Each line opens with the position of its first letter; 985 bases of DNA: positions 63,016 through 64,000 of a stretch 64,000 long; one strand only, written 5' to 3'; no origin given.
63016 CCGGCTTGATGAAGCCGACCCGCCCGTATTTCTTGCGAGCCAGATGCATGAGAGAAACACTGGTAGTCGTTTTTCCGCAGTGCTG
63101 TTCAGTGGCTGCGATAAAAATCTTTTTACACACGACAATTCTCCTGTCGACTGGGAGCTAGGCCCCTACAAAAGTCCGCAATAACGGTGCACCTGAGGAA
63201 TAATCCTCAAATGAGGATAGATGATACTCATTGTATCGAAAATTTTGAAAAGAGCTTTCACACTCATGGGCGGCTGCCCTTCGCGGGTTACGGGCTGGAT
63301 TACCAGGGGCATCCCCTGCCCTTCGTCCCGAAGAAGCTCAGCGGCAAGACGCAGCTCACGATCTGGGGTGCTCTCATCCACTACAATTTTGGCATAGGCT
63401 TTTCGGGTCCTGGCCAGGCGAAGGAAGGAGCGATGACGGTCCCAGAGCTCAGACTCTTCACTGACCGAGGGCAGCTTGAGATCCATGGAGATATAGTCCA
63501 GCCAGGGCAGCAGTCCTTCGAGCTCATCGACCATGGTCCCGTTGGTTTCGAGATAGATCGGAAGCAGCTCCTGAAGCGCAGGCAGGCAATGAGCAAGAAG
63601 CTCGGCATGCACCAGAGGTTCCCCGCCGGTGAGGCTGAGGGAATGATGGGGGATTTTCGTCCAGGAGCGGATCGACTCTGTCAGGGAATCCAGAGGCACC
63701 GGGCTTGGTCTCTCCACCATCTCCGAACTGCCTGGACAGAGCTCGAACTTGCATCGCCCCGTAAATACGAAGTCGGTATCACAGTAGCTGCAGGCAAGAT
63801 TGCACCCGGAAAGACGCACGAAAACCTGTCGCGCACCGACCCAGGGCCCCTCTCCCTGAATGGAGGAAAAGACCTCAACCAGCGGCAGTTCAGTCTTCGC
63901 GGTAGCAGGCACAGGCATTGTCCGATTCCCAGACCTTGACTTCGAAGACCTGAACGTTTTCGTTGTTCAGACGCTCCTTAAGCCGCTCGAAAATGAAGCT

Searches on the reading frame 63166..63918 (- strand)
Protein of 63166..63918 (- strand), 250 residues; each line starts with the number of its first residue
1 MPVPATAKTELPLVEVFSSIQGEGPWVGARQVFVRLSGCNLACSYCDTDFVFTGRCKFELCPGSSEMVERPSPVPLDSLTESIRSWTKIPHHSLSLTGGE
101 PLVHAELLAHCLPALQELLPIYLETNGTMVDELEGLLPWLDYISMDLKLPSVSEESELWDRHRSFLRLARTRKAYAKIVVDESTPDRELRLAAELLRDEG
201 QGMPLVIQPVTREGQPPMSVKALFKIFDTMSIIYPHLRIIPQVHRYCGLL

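Call 54: search_protein_families(library=pfam, proteins=[window:63166-63918:-], max_evalue=0.00001)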
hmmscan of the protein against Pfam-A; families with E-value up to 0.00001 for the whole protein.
window:63166-63918:- (250 aa): 2 families
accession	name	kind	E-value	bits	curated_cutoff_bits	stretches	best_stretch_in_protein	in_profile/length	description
PF04055.27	Radical_SAM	-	6.1e-11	43.2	29.5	1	37-150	5-112/166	Radical SAM superfamily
PF13353.11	Fer4_12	-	5.7e-06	27.1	22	0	28-134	5-98/137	4Fe-4S single cluster domain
